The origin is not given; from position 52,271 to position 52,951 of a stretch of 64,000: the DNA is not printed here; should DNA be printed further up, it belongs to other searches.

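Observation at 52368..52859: rRNA-IVS-type four-helix-bundle gene, bracketed by ~40-nt inverted heptad arms, fills exactly the gap between two lol permease genes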

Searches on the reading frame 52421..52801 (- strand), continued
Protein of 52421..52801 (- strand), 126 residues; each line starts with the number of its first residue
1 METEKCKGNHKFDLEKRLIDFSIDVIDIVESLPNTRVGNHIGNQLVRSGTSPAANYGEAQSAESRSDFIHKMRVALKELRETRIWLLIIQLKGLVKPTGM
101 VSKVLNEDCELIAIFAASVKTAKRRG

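Call 51: find_encoding_contigs(protein=P0017, flank=1500, max_places=3)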
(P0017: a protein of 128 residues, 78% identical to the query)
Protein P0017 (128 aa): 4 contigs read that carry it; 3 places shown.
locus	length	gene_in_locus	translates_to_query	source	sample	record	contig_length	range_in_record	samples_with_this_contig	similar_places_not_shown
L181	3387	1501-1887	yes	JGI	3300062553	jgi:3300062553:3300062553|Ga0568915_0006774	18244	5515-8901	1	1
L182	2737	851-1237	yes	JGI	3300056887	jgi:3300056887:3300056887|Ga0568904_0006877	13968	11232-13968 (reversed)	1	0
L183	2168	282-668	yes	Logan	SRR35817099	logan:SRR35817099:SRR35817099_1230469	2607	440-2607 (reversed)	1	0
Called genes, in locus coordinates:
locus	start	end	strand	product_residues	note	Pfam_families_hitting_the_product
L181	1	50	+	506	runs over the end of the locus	PF01336:tRNA_anti-codon, PF00152:tRNA-synt_2, PF01409:tRNA-synt_2d (faint)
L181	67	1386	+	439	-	PF12704:MacB_PCD (faint), PF02687:FtsX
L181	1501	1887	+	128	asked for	PF05635:23S_rRNA_IVP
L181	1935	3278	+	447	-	PF02687:FtsX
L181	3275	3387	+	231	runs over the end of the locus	PF02463:SMC_N (faint), PF00005:ABC_tran, PF13304:AAA_21 (faint)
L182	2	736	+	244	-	?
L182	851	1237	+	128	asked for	PF05635:23S_rRNA_IVP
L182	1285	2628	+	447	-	PF02687:FtsX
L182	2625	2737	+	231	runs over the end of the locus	PF02463:SMC_N (faint), PF00005:ABC_tran, PF13304:AAA_21 (faint)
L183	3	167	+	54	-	?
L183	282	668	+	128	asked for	PF05635:23S_rRNA_IVP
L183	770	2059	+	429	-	PF02687:FtsX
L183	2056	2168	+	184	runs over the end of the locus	?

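Call 52: find_encoding_contigs(protein=P0030, flank=1500, max_places=4)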
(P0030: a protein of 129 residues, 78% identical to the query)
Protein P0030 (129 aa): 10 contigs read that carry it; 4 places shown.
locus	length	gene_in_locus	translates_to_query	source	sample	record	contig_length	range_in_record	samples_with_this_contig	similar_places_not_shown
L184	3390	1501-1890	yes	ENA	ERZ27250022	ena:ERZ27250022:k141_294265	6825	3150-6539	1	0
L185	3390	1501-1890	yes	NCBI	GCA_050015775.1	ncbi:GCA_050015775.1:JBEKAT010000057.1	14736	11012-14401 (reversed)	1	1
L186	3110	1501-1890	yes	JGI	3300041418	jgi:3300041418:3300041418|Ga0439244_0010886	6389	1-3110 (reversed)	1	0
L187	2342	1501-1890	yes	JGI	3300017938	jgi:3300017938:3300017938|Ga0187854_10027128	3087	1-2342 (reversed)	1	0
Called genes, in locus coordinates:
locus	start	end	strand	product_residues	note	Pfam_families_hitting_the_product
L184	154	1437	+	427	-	PF12704:MacB_PCD (faint), PF02687:FtsX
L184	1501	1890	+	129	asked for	PF05635:23S_rRNA_IVP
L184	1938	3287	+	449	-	PF12704:MacB_PCD (weak), PF02687:FtsX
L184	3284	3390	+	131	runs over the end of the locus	?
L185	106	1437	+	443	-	PF12704:MacB_PCD (faint), PF02687:FtsX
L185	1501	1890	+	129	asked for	PF05635:23S_rRNA_IVP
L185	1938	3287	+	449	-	PF12704:MacB_PCD (weak), PF02687:FtsX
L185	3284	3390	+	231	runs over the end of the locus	PF02463:SMC_N (faint), PF00005:ABC_tran, PF13304:AAA_21 (faint)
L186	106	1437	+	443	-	PF12704:MacB_PCD (faint), PF02687:FtsX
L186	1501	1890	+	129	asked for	PF05635:23S_rRNA_IVP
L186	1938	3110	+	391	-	?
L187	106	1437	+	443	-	PF12704:MacB_PCD (faint), PF02687:FtsX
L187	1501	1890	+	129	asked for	PF05635:23S_rRNA_IVP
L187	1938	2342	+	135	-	?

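Call 56: search_solved_structures(query=window:52424-52801:-, max_evalue=0.01, show_alignments=1)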
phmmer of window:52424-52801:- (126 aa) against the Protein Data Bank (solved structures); distinct sequences matched with E-value up to 0.01: 1.
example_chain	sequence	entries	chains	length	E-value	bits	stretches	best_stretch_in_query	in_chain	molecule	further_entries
2rld_A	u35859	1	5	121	1.2e-14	57.8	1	16-124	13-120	Uncharacterized protein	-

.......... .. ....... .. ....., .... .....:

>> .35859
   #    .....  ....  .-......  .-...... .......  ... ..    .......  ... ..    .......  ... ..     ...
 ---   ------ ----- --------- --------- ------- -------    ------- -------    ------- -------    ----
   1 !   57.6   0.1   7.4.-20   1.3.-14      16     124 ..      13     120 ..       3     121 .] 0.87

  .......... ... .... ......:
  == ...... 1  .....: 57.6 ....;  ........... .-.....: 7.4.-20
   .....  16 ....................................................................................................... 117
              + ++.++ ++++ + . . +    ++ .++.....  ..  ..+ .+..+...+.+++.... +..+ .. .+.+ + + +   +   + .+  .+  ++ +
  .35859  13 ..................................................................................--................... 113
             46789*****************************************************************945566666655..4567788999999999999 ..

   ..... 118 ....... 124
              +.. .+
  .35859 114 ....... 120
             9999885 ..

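Call 72: search_protein_families(library=ncbifam, proteins=[window:52424-52801:-, L002:3140-3598:+], max_evalue=0.00001)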
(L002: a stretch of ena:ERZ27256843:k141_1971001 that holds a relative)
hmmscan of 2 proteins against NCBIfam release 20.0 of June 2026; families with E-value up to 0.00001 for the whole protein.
window:52424-52801:- (126 aa): 2 families
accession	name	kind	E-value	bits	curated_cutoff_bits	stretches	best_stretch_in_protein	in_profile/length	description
TIGR02436.1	TIGR02436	subfamily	5.9e-22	77.9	24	1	16-123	3-109/109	four helix bundle protein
NF008911.0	PRK12275.1-2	subfamily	2.3e-07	31.3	137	1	14-123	9-116/118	hypothetical protein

L002:3140-3598:+ (153 aa): 3 families
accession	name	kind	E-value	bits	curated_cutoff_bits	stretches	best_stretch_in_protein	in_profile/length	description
TIGR02436.1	TIGR02436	subfamily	2.2e-14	53.6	24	1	15-121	1-104/109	four helix bundle protein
NF008911.0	PRK12275.1-2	subfamily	9.2e-10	39.1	137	1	8-109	2-99/118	hypothetical protein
NF008912.0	PRK12275.1-6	subfamily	1.1e-06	28.6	124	1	9-118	2-104/117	hypothetical protein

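Call 73: search_protein_families(library=padloc, proteins=[window:52424-52801:-, L002:3140-3598:+], max_evalue=0.01)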
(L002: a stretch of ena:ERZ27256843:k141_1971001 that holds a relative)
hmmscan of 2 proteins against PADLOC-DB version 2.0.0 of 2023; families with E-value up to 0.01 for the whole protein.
window:52424-52801:- (126 aa): 0 families

L002:3140-3598:+ (153 aa): 0 families

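Call 79: find_related_loci(query=A4, collection=viral_contigs, flank=2500)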
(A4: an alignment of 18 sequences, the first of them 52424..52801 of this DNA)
Query A4 (126 aa) in viral_contigs; peptide patterns used: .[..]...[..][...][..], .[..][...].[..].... (x = any residue, [..] = any of these).
37 stretches matched a pattern, but none encodes a relative of the query by tblastn (E <= 1e-3).

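Call 82: predict_structure(alignment_id=A4)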
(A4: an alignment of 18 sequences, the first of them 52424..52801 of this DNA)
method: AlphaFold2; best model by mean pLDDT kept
length: 126 residues; sequences in the alignment: 18
mean_pLDDT: 90.3   pTM: 0.82
mean pLDDT of the five models: 90.3, 90.3, 89.7, 89.6, 89.6
residues with pLDDT >= 90: 107; 70-90: 6; 50-70: 2; < 50: 11
segments of 3 or more residues with pLDDT < 50: 1-11
pLDDT, mean of each block of 10 residues (from residue 1): 39 86 98 96 98 96 95 98 98 90 98 97 84
secondary structure, 60 per line:
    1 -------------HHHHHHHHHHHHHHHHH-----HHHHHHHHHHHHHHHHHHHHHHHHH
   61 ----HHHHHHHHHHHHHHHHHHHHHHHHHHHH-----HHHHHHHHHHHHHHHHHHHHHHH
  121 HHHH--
elements in order: H14-30 H36-60 H65-92 H98-124

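Call 84: fold_search(model_id=the predicted structure, library=pdb)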
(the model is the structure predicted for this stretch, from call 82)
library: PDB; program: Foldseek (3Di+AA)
matches with E <= 10: 534; with E <= 0.001: 5
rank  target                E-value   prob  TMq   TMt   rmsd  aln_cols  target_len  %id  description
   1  2rld_E                1.5e-05  1.00  0.78  0.90   2.1       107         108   29  CRYSTAL STRUCTURE OF A PROTEIN WITH UNKNOWN FUNCTION FROM S23 RIBOSOMAL PROTEIN FAMILY (BT_0352) FROM BACTEROIDES THET (released 2007-10-30)
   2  2rld_C                7.1e-05  1.00  0.77  0.84   2.1       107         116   29  CRYSTAL STRUCTURE OF A PROTEIN WITH UNKNOWN FUNCTION FROM S23 RIBOSOMAL PROTEIN FAMILY (BT_0352) FROM BACTEROIDES THET (released 2007-10-30)
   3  2rld_B                7.9e-05  1.00  0.76  0.85   2.2       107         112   29  CRYSTAL STRUCTURE OF A PROTEIN WITH UNKNOWN FUNCTION FROM S23 RIBOSOMAL PROTEIN FAMILY (BT_0352) FROM BACTEROIDES THET (released 2007-10-30)
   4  2rld_D                1.3e-04  1.00  0.74  0.86   2.2       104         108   29  CRYSTAL STRUCTURE OF A PROTEIN WITH UNKNOWN FUNCTION FROM S23 RIBOSOMAL PROTEIN FAMILY (BT_0352) FROM BACTEROIDES THET (released 2007-10-30)
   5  2rld_A                4.7e-04  1.00  0.74  0.82   2.2       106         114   27  CRYSTAL STRUCTURE OF A PROTEIN WITH UNKNOWN FUNCTION FROM S23 RIBOSOMAL PROTEIN FAMILY (BT_0352) FROM BACTEROIDES THET (released 2007-10-30)
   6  2gsc_B                1.6e-03  1.00  0.79  0.85   1.6       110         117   17  Crystal Structure of the Conserved Hypothetical Cytosolic Protein Xcc0516 from Xanthomonas campestris (released 2006-10-03)
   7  2gsc_D                1.8e-03  1.00  0.77  0.84   2.8       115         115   18  Crystal Structure of the Conserved Hypothetical Cytosolic Protein Xcc0516 from Xanthomonas campestris (released 2006-10-03)
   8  2gsc_E                2.7e-03  1.00  0.76  0.84   1.9       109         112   19  Crystal Structure of the Conserved Hypothetical Cytosolic Protein Xcc0516 from Xanthomonas campestris (released 2006-10-03)
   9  2gsc_C                4.1e-03  1.00  0.74  0.84   1.9       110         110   18  Crystal Structure of the Conserved Hypothetical Cytosolic Protein Xcc0516 from Xanthomonas campestris (released 2006-10-03)
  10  2gsc_A                5.3e-03  1.00  0.76  0.84   2.0       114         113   19  Crystal Structure of the Conserved Hypothetical Cytosolic Protein Xcc0516 from Xanthomonas campestris (released 2006-10-03)
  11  4dwl_D                6.0e-02  1.00  0.71  0.82   2.3       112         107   15  Avd molecule from Bordetella bacteriophage DGR (released 2013-02-27)
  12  4dwl_E                7.4e-02  1.00  0.72  0.82   2.3       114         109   17  Avd molecule from Bordetella bacteriophage DGR (released 2013-02-27)
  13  8ube_D                7.8e-02  1.00  0.68  0.77   3.0       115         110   17  Diversity-generating retroelement (DGR) ribonucleoprotein reverse transcriptase - Resting State 1a (released 2024-10-23)
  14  8ub7_E                9.1e-02  1.00  0.68  0.76   3.3       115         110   16  Diversity-generating retroelement (DGR) ribonucleoprotein reverse transcriptase - Active state (N-occupied) (released 2024-10-23)
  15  4dwl_C                1.2e-01  1.00  0.73  0.82   2.3       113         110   16  Avd molecule from Bordetella bacteriophage DGR (released 2013-02-27)
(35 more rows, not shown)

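Call 85: search_dna_similar(query=window:52424-52801:-, collection=plasmids, mode=protein, max_evalue=1e-8, max_rows=25)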
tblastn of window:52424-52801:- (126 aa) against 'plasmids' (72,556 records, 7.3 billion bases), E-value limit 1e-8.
Records with a match: 26; places in all: 33; records where one place covers at least 80% of the query: 18.
Best place of each record, by identity: <60% 26.
By first word of the organism name: Nostoc 15; Planktothrix 3; Dolichospermum 1; Bernardetia 1; Pseudanabaena 1; Aulosira 1; Candidatus 1; Anabaena 1; Gloeocapsa 1; Treponema 1.
By predicted mobility (MOB-suite, as given by PLSDB): non-mobilizable 13; conjugative 8; mobilizable 5.
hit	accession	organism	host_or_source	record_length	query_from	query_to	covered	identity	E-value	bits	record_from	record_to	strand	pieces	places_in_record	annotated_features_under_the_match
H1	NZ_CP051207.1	Dolichospermum flos-aquae CCAP 1403/13F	cell culture,freshwater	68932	7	123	93%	40.5%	1e-12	70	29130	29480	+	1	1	four helix bundle protein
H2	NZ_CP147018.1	Bernardetia sp. Wsw4-3y2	Red alga,Red algae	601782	11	125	91%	39.1%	1e-14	76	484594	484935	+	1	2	four helix bundle protein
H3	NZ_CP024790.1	Nostoc flagelliforme CCNUN1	cell culture,desert soil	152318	13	124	89%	39.8%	1e-17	84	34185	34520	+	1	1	four helix bundle protein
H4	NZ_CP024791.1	Nostoc flagelliforme CCNUN1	cell culture,desert soil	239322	13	124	89%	39.8%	1e-17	84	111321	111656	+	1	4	four helix bundle protein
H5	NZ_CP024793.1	Nostoc flagelliforme CCNUN1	cell culture,desert soil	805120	13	124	89%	39.8%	1e-17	84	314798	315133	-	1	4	four helix bundle protein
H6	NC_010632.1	Nostoc punctiforme PCC 73102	-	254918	5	123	94%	36.7%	3e-9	61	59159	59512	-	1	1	four helix bundle protein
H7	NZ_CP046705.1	Nostoc sp. ATCC 53789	-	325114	8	125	94%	37.0%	8e-13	71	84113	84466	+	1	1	four helix bundle protein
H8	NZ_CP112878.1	Pseudanabaena galeata CCNP1313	-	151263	12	125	90%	36.8%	4e-15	77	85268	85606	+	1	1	four helix bundle protein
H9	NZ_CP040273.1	Nostoc sp. C052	Blasia pusilla,pure culture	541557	30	123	75%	43.6%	5e-10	62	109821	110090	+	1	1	four helix bundle protein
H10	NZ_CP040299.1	Nostoc sp. TCL26-01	Leiosporoceros dussii,pure culture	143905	13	117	83%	38.7%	4e-14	74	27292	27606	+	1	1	four helix bundle protein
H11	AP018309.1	Aulosira laxa NIES-50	-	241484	9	124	92%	34.2%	7e-14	74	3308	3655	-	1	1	hypothetical protein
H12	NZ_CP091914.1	Nostoc sp. UHCC 0870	cell culture,Brackish water, ...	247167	37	123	69%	44.8%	3e-10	63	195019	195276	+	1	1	four helix bundle protein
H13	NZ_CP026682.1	Nostoc sp. 'Peltigera membranacea cyanobiont' N6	Lichen thallus,Peltigera membranacea ...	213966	37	125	71%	43.8%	2e-10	64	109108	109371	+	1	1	four helix bundle protein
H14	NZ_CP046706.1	Nostoc sp. ATCC 53789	-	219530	37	125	71%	43.8%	2e-10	64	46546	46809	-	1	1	four helix bundle protein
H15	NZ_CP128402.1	Candidatus Chlorohelix allophototropha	Single colony of Candidatus Chlorohelix ...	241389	13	125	90%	34.5%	1e-13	73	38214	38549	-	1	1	four helix bundle protein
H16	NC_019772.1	Anabaena cylindrica PCC 7122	water, most likely pond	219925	13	119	85%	36.1%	6e-12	68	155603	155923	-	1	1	four helix bundle protein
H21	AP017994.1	Planktothrix agardhii NIES-204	-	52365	14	125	89%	33.0%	2e-12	69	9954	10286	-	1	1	hypothetical protein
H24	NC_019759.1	Gloeocapsa sp. PCC 7428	-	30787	13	125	90%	32.7%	5e-12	68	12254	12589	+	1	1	four helix bundle protein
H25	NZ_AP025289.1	Treponema saccharophilum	-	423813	14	123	87%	32.7%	4e-12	68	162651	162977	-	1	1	four helix bundle protein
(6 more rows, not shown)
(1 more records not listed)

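Call 86: get_annotated_region(hit=H6, flank=1500)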
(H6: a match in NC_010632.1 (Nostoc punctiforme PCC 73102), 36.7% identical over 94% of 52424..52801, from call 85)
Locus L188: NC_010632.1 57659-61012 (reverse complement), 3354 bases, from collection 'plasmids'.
description: Nostoc punctiforme PCC 73102 plasmid pNPUN02, complete sequence
organism: Nostoc punctiforme PCC 73102 (NCBI taxid 63737)
taxonomy: Bacteria; Cyanobacteriota; Cyanophyceae; Nostocales; Nostocaceae; Nostoc; Nostoc punctiforme; Nostoc punctiforme PCC 73102
host: -; source: -; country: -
typing (MOB-suite, as given by PLSDB): conjugative; replicon rep_cluster_317; relaxase MOBV; mating-pair formation MPF_T
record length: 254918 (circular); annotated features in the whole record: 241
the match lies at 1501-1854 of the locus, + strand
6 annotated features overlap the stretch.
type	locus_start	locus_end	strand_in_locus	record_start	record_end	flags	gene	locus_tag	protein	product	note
CDS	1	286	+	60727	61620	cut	-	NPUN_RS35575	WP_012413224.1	hypothetical protein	-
CDS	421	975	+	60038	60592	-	-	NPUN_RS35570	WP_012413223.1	hypothetical protein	-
CDS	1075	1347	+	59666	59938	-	-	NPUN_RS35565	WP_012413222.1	hypothetical protein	-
CDS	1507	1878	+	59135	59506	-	-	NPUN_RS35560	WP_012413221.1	four helix bundle protein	-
CDS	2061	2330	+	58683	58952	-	-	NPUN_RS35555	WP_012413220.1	hypothetical protein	-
CDS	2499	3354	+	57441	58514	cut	-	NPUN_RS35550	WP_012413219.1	hypothetical protein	-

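Call 87: get_annotated_region(hit=H3, flank=1500)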
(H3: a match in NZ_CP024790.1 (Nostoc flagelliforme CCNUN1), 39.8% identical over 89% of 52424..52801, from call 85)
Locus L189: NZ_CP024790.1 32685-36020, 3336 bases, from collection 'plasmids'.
description: Nostoc flagelliforme CCNUN1 plasmid pNFSY05, complete sequence
organism: Nostoc flagelliforme CCNUN1 (NCBI taxid 2038116)
taxonomy: Bacteria; Cyanobacteriota; Cyanophyceae; Nostocales; Nostocaceae; Nostoc; Nostoc flagelliforme; Nostoc flagelliforme CCNUN1
host: -; source: cell culture,desert soil; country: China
typing (MOB-suite, as given by PLSDB): non-mobilizable; replicon rep_cluster_317
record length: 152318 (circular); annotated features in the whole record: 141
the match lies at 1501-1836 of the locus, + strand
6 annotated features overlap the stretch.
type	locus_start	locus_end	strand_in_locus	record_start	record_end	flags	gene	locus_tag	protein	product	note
CDS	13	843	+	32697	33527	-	-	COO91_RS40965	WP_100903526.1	hypothetical protein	-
CDS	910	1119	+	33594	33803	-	-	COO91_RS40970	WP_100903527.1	hypothetical protein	-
CDS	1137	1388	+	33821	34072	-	-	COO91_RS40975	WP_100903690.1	hypothetical protein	-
CDS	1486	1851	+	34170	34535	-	-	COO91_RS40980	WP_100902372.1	four helix bundle protein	-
CDS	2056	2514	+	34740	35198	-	-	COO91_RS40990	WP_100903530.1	DUF1392 domain-containing protein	-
CDS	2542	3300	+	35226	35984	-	-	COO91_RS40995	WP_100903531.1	hypothetical protein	-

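Call 88: get_annotated_region(hit=H1, flank=1500)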
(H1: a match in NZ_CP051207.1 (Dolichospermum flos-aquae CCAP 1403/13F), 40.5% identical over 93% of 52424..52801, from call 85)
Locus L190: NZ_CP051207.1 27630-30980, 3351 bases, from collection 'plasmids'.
description: Dolichospermum flos-aquae CCAP 1403/13F plasmid pAfl69, complete sequence
organism: Dolichospermum flos-aquae CCAP 1403/13F (NCBI taxid 315271)
taxonomy: Bacteria; Cyanobacteriota; Cyanophyceae; Nostocales; Aphanizomenonaceae; Dolichospermum; Dolichospermum flos-aquae; Dolichospermum flos-aquae CCAP 1403/13F
host: -; source: cell culture,freshwater; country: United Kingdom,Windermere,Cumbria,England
typing (MOB-suite, as given by PLSDB): non-mobilizable; replicon rep_cluster_345
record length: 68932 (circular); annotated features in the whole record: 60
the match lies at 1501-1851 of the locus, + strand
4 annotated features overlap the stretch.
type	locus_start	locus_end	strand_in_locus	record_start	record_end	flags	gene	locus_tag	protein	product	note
CDS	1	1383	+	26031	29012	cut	-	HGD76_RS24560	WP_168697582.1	helicase-related protein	-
CDS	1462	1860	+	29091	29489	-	-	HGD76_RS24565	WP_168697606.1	four helix bundle protein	-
CDS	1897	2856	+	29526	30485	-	-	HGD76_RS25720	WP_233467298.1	hypothetical protein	-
CDS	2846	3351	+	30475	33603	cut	-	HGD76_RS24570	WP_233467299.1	DNA methyltransferase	-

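Call 89: get_annotated_region(hit=H2, flank=1500)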
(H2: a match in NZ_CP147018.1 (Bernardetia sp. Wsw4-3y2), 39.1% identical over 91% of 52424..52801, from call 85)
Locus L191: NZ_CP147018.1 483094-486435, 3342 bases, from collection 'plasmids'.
description: Bernardetia sp. Wsw4-3y2 plasmid plasmd1, complete sequence
organism: Bernardetia sp. Wsw4-3y2 (NCBI taxid 3127471)
taxonomy: Bacteria; Bacteroidota; Cytophagia; Cytophagales; Bernardetiaceae; Bernardetia; Bernardetia sp. Wsw4-3y2
host: -; source: Red alga,Red algae; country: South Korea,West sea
typing (MOB-suite, as given by PLSDB): non-mobilizable
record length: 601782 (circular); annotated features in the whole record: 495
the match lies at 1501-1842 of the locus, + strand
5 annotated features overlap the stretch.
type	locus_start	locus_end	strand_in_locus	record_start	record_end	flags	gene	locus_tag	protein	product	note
CDS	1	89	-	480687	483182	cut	-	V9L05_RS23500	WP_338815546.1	TonB-dependent receptor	-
CDS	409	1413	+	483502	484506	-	-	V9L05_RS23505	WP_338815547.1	beta-ketoacyl-ACP synthase III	GO:0006633 - fatty acid biosynthetic process [Evidence IEA]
CDS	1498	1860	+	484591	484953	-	-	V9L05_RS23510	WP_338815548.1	four helix bundle protein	-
CDS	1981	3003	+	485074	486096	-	-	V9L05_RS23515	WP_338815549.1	M20/M25/M40 family metallo-hydrolase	-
CDS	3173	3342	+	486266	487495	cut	-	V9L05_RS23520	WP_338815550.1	AAA family ATPase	-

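Call 90: get_annotated_region(hit=H25, flank=1500)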
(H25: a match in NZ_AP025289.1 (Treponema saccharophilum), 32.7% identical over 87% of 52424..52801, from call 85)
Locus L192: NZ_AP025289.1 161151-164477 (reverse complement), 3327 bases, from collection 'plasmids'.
description: Treponema saccharophilum strain JCM 32279 plasmid pTS1, complete sequence
organism: Treponema saccharophilum (NCBI taxid 165)
taxonomy: Bacteria; Spirochaetota; Spirochaetia; Spirochaetales; Treponemataceae; Treponema; Treponema saccharophilum
host: -; source: -; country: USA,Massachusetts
typing (MOB-suite, as given by PLSDB): non-mobilizable
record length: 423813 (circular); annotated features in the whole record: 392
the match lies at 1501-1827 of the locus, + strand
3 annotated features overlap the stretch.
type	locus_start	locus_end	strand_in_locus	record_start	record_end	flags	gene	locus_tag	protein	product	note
CDS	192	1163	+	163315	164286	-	-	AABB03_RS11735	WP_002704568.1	DMT family transporter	GO:0055085 - transmembrane transport [Evidence IEA]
CDS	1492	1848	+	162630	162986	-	-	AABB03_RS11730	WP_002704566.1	four helix bundle protein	-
CDS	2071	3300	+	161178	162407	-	-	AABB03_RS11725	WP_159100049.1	DUF4832 domain-containing protein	-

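Call 102: get_annotated_region(hit=H7, flank=600)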
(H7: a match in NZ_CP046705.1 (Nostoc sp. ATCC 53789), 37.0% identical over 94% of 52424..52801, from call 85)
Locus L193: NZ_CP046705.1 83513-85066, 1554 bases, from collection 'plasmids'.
description: Nostoc sp. ATCC 53789 plasmid pNsp_b, complete sequence
organism: Nostoc sp. ATCC 53789 (NCBI taxid 76335)
taxonomy: Bacteria; Cyanobacteriota; Cyanophyceae; Nostocales; Nostocaceae; Nostoc; Nostoc sp. ATCC 53789
host: -; source: -; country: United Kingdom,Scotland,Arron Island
typing (MOB-suite, as given by PLSDB): conjugative; relaxase MOBF; mating-pair formation MPF_T
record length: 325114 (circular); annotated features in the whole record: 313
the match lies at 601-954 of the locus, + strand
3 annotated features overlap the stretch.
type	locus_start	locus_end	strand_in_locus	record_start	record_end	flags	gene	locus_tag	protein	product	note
CDS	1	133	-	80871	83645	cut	-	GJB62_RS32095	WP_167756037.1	DDE-type integrase/transposase/recombinase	GO:0015074 - DNA integration [Evidence IEA]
CDS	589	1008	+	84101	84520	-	-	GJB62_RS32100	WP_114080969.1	four helix bundle protein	-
CDS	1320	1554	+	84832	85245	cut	-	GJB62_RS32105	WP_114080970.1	element excision factor XisH family protein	-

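Call 103: get_annotated_region(hit=H8, flank=600)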
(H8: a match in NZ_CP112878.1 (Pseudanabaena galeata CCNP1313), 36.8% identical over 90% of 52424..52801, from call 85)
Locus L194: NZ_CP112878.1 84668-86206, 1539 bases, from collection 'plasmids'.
description: Pseudanabaena galeata CCNP1313 plasmid pPg_04, complete sequence
organism: Pseudanabaena galeata CCNP1313 (NCBI taxid 2602720)
taxonomy: Bacteria; Cyanobacteriota; Cyanophyceae; Pseudanabaenales; Pseudanabaenaceae; Pseudanabaena; Pseudanabaena galeata; Pseudanabaena galeata CCNP1313
host: -; source: -; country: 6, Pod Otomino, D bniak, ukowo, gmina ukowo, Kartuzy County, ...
typing (MOB-suite, as given by PLSDB): mobilizable; relaxase MOBP
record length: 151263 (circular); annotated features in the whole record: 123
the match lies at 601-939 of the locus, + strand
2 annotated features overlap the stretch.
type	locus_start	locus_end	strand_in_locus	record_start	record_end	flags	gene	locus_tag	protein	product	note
CDS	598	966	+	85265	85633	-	-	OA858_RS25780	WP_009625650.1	four helix bundle protein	-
CDS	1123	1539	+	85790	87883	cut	cas1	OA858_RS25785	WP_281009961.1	CRISPR-associated endonuclease Cas1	GO:0043571 - maintenance of CRISPR repeat elements [Evidence IEA]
